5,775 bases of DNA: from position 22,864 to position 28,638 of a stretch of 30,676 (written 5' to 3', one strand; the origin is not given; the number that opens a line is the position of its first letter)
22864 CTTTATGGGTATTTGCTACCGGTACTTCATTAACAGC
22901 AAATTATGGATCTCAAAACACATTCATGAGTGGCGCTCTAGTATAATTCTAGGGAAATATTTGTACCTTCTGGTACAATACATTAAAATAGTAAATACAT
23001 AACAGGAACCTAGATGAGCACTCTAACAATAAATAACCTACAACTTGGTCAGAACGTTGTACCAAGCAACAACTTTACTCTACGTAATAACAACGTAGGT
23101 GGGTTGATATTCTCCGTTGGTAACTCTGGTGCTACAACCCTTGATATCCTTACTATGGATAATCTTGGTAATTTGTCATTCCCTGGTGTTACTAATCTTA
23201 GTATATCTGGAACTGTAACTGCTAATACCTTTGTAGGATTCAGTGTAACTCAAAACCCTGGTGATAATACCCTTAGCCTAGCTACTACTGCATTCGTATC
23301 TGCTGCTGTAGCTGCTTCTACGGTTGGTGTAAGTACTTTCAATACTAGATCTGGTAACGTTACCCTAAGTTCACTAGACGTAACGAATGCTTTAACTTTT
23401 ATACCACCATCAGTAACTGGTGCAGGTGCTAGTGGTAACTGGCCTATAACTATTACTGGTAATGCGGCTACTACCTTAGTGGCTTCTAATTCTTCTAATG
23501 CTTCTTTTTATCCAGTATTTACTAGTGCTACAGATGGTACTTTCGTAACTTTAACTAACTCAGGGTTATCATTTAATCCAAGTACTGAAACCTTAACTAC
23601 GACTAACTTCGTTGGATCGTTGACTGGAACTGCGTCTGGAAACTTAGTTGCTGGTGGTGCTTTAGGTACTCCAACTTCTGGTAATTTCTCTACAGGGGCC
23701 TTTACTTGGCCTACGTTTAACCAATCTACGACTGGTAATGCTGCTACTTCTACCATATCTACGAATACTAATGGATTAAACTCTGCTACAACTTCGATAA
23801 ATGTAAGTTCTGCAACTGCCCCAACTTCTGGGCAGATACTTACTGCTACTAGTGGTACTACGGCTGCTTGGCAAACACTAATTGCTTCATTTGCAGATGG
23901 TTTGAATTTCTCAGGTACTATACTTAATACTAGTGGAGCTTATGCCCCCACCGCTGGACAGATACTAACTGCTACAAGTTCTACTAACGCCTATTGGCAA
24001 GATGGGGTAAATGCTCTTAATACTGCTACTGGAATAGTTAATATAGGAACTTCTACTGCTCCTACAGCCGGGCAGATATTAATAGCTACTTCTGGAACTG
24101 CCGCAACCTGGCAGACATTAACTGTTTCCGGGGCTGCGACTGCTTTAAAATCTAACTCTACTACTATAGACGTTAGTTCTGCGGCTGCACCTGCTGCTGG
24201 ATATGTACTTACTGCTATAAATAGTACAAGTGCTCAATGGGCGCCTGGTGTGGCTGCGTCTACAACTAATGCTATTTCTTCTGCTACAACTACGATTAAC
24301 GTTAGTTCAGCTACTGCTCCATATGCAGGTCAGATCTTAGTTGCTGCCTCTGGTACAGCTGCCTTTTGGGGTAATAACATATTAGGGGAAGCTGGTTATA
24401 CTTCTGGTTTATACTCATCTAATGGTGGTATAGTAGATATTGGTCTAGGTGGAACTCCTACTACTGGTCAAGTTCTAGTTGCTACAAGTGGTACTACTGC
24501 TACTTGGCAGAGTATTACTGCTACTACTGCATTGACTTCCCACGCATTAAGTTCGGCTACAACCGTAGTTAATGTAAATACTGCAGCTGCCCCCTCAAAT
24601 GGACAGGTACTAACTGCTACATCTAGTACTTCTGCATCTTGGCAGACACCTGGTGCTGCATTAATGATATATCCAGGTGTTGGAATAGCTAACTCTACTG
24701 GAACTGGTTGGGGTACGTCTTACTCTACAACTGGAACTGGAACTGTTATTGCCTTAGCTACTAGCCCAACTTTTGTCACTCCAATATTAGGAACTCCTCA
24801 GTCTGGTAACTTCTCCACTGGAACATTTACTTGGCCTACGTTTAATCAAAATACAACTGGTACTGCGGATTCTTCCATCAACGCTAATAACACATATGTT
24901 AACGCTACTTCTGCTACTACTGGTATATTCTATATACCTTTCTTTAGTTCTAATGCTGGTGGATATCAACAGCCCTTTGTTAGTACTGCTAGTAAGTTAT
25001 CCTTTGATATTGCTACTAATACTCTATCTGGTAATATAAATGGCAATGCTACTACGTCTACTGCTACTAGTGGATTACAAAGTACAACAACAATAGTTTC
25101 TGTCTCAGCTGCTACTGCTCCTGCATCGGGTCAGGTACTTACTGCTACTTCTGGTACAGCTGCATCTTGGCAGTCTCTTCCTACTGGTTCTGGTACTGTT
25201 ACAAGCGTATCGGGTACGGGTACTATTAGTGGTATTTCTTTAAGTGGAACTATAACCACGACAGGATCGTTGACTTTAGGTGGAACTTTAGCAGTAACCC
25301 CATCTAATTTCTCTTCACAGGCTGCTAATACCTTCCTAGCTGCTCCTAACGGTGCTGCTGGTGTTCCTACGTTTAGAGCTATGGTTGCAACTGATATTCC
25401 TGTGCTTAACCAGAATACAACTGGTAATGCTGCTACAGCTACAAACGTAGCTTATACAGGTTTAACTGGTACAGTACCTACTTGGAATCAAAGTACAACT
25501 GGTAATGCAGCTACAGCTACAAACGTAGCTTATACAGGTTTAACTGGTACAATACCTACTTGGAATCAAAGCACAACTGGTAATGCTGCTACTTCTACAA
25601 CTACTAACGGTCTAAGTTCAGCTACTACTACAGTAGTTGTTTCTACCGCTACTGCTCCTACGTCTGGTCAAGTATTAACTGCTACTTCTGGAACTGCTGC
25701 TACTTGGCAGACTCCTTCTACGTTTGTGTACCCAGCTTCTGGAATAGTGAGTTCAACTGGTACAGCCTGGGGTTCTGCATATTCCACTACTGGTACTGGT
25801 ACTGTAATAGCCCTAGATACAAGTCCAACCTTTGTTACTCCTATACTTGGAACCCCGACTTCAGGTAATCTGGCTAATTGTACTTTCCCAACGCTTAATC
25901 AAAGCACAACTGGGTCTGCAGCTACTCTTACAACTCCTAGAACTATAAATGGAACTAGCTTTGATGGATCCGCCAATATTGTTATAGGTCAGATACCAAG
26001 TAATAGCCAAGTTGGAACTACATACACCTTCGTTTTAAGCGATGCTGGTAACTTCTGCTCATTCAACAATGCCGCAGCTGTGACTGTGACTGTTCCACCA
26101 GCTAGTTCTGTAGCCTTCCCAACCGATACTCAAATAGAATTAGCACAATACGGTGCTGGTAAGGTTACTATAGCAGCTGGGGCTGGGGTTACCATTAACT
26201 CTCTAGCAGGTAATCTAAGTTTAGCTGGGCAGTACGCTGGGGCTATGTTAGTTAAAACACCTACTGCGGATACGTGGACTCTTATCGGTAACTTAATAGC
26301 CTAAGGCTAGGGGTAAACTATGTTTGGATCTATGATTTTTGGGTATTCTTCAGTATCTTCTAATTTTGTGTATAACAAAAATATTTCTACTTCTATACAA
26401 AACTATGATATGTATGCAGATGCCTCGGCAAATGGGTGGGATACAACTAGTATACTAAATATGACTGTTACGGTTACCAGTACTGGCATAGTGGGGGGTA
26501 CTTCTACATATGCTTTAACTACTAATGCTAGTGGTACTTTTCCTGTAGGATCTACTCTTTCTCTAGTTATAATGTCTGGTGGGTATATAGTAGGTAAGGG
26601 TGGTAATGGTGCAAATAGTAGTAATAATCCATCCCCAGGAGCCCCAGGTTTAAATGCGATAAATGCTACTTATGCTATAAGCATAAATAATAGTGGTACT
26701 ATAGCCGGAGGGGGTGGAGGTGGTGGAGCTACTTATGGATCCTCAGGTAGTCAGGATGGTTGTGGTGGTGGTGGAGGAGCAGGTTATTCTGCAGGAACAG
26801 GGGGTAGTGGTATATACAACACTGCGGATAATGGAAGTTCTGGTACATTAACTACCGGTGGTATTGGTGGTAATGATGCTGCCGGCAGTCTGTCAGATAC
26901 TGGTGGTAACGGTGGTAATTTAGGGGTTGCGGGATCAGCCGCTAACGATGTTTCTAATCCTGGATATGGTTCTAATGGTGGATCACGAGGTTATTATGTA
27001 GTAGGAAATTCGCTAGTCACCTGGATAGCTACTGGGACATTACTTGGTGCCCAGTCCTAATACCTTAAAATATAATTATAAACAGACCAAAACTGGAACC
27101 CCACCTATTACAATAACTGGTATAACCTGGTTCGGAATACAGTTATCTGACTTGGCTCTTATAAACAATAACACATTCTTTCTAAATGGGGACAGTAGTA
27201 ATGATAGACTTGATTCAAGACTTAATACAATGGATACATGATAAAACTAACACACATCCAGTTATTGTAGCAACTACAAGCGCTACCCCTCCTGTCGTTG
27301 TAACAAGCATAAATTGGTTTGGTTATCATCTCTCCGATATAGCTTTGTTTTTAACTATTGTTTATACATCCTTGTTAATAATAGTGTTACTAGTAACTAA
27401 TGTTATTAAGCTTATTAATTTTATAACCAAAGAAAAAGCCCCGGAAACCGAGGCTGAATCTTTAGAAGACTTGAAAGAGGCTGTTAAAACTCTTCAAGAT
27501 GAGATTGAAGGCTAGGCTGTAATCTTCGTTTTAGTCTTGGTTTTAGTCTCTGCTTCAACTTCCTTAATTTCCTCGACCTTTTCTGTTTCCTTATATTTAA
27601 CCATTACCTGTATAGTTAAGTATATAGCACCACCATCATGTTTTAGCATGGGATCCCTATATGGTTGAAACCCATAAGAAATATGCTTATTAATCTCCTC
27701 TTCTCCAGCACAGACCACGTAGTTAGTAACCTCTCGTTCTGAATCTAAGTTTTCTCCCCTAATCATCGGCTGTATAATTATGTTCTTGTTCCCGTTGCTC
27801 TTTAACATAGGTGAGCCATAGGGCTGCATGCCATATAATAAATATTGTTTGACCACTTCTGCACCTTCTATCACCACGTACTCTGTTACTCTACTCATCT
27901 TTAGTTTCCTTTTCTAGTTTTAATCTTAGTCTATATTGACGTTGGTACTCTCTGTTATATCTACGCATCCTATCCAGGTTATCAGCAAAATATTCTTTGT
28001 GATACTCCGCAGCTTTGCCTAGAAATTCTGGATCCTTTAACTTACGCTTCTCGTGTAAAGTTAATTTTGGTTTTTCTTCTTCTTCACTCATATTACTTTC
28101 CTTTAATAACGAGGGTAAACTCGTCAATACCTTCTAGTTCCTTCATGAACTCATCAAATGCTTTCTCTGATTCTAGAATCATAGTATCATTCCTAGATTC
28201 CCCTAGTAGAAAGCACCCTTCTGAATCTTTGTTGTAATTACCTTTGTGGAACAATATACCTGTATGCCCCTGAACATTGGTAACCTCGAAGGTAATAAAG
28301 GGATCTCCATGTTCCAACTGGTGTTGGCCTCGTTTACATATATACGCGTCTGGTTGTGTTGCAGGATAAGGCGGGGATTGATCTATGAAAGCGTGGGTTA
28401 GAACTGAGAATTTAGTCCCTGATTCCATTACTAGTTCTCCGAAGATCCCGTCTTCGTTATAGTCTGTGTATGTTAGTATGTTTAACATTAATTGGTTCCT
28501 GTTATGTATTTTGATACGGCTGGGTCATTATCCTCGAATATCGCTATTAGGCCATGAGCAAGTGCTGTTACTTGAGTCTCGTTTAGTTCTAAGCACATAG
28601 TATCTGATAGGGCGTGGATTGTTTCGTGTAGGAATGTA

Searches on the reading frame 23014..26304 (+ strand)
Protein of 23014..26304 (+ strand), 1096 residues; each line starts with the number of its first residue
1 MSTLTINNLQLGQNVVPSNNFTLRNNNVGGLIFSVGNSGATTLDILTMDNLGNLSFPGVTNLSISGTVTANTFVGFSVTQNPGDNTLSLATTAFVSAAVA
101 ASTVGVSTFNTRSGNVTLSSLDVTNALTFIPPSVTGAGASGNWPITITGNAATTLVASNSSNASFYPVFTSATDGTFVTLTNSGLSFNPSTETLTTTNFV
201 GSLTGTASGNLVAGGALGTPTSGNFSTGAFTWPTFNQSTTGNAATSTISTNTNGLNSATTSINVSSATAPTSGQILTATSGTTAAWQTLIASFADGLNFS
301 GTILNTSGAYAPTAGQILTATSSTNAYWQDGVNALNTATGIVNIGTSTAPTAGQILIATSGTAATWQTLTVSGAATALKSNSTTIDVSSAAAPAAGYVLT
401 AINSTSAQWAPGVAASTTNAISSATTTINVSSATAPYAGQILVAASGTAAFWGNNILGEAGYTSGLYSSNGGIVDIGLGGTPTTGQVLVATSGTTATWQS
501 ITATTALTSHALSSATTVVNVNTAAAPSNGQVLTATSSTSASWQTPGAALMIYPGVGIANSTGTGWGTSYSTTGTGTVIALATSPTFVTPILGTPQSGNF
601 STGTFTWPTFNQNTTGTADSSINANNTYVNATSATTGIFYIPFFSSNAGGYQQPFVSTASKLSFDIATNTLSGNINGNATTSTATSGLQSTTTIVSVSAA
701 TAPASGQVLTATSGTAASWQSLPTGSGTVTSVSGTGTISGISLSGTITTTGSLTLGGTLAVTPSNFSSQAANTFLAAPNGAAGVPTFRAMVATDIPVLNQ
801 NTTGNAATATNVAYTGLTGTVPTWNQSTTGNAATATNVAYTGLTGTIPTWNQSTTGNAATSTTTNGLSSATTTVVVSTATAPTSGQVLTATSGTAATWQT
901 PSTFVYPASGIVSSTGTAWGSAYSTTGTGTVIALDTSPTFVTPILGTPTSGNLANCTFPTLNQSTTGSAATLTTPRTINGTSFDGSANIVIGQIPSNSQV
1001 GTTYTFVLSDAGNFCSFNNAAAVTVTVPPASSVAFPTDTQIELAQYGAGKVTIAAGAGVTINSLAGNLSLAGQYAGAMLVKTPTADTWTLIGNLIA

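Call 11: search_protein_families(library=phrogs, proteins=[window:23014-26304:+], max_evalue=0.01)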
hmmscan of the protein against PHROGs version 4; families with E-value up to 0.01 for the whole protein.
window:23014-26304:+ (1096 aa): 1 family
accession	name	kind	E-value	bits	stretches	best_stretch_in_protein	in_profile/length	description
phrog_21978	-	unknown function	1.2e-10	42.7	1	874-1094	43-217/220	-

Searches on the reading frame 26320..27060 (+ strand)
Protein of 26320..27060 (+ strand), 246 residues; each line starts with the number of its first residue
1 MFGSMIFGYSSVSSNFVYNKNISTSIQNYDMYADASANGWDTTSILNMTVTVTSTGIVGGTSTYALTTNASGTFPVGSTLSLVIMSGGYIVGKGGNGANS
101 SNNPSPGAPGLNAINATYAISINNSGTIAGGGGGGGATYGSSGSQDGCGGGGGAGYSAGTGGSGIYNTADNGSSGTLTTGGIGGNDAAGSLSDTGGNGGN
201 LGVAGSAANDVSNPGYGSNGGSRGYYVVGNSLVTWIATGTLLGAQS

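Call 10: search_protein_families(library=phrogs, proteins=[window:26320-27060:+], max_evalue=0.01)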
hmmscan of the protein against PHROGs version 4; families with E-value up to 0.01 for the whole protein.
window:26320-27060:+ (246 aa): 4 families
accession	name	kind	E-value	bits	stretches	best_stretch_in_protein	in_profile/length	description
phrog_2056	-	tail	8.3e-21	75.8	1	50-244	77-265/267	tail fiber protein; host specificity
phrog_11439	-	tail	6.9e-18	65.2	1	26-216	557-748/775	tail fiber protein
phrog_19313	-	unknown function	2.9e-08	33.7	1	23-241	318-541/728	-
phrog_10745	-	unknown function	0.0015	19.2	1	16-138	43-158/353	-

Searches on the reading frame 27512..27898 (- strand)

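Call 11: search_protein_families(library=phrogs, proteins=[window:27512-27898:-], max_evalue=0.01)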
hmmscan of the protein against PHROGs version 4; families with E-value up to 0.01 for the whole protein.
window:27512-27898:- (128 aa): 0 families

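Call 12: search_protein_families(library=pfam, proteins=[window:27512-27898:-], max_evalue=0.1)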
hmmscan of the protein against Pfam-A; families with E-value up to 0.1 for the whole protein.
window:27512-27898:- (128 aa): 1 family
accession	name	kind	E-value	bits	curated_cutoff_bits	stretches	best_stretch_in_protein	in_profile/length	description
PF08410.15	DUF1737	-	0.00025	21.3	24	1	14-45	17-50/53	Domain of unknown function (DUF1737)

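Call 79: search_protein_families(library=ncbifam, proteins=[window:27512-27898:-], max_evalue=0.1)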
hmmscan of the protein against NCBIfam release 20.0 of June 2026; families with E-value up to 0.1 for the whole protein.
window:27512-27898:- (128 aa): 0 families

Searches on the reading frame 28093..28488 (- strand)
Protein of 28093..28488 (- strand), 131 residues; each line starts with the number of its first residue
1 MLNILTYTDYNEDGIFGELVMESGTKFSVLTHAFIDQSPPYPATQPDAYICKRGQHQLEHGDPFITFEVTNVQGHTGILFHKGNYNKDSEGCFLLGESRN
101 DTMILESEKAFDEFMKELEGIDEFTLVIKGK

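Call 11: search_protein_families(library=phrogs, proteins=[window:28093-28488:-], max_evalue=0.01)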
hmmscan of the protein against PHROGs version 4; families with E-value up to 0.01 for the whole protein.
window:28093-28488:- (131 aa): 1 family
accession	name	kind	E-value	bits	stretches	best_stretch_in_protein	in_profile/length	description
phrog_1501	-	unknown function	4.6e-17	63.3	1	64-129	87-153/159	-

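Call 12: search_protein_families(library=pfam, proteins=[window:28093-28488:-], max_evalue=0.1)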
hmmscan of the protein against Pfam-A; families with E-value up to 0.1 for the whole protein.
window:28093-28488:- (131 aa): 1 family
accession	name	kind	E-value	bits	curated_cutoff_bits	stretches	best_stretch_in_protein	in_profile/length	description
PF18925.5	DUF5675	-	8.8e-14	51.8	26.7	1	11-119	8-113/114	Family of unknown function (DUF5675)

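Call 79: search_protein_families(library=ncbifam, proteins=[window:28093-28488:-], max_evalue=0.1)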
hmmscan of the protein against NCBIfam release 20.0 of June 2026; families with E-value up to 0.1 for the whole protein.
window:28093-28488:- (131 aa): 0 families
